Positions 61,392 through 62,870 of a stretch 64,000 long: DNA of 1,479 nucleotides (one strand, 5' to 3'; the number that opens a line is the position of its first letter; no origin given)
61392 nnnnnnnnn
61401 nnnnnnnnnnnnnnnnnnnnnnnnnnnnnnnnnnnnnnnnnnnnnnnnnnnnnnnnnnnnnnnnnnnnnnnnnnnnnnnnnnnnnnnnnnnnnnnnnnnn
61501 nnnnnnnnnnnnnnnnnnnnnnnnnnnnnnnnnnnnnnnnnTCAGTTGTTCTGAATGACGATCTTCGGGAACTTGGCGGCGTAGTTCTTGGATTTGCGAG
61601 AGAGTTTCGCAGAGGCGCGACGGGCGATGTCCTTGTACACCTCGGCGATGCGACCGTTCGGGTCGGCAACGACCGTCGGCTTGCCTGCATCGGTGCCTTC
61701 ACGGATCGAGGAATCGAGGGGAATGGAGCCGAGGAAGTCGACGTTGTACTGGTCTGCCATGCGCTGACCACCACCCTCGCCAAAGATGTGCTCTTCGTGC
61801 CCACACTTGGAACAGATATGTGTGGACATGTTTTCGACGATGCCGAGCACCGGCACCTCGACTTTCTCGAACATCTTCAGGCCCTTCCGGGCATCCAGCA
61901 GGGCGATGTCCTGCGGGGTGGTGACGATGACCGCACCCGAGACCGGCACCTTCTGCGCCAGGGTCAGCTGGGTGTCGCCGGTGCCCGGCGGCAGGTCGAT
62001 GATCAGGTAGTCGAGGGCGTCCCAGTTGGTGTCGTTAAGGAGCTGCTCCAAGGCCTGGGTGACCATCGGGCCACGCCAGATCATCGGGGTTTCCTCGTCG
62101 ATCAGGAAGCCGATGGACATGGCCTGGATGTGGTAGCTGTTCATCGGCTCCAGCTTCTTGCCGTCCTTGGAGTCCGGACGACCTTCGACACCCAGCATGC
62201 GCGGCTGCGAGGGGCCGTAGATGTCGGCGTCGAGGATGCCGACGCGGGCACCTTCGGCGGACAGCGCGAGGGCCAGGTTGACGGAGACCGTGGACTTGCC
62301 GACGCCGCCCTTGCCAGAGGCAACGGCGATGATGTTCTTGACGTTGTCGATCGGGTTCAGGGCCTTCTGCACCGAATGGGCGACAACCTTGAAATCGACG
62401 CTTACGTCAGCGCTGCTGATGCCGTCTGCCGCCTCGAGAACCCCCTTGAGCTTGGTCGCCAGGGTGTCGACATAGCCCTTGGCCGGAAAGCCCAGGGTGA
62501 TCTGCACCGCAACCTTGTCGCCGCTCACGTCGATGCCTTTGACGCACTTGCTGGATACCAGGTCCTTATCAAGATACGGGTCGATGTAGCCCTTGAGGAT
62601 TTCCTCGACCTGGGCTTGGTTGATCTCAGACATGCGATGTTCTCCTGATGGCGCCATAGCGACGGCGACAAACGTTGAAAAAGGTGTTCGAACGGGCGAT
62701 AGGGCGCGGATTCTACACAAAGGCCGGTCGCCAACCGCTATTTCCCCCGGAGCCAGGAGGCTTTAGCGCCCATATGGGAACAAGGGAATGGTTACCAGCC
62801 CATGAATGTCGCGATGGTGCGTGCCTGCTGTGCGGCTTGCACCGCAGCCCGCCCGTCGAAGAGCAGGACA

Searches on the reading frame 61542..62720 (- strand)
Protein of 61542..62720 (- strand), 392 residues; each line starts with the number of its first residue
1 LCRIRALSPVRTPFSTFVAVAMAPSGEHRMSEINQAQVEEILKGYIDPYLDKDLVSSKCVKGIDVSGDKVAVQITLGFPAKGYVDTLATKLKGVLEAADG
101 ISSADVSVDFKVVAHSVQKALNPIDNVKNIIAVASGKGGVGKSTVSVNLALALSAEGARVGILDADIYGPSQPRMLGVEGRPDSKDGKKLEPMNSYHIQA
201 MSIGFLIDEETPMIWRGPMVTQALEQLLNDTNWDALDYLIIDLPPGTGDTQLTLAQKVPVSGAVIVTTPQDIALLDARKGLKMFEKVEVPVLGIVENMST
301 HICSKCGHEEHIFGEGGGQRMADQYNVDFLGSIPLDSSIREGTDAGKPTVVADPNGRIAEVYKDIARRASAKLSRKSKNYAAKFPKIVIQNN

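Call 55: search_protein_families(library=pfam, proteins=[window:61542-62720:-], max_evalue=0.0001)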
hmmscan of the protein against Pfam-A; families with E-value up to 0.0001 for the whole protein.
window:61542-62720:- (392 aa): 7 families
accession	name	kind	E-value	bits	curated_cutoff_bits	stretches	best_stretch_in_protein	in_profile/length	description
PF10609.15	ParA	-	1.3e-107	359.3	27.1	1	126-368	1-244/246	NUBPL iron-transfer P-loop NTPase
PF01883.24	FeS_assembly_P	-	1.9e-15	57.3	23.5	1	36-108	2-73/73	Iron-sulfur cluster assembly protein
PF01656.29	CbiA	-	5.3e-14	52.7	25.4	1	131-347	1-123/125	CobQ/CobB/MinD/ParA nucleotide binding domain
PF13614.12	AAA_31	-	2.8e-11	44.1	27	1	129-167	2-40/177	AAA domain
PF09140.17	MipZ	-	4.2e-10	39.8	20.7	1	130-256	2-119/262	ATPase MipZ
PF00142.24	Fer4_NifH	-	1.9e-06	28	25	0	135-166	6-37/271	4Fe-4S iron sulfur cluster binding proteins, NifH/frxC family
PF02374.21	ArsA_ATPase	-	3.7e-05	23.5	24.3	1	133-166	5-38/305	Anion-transporting ATPase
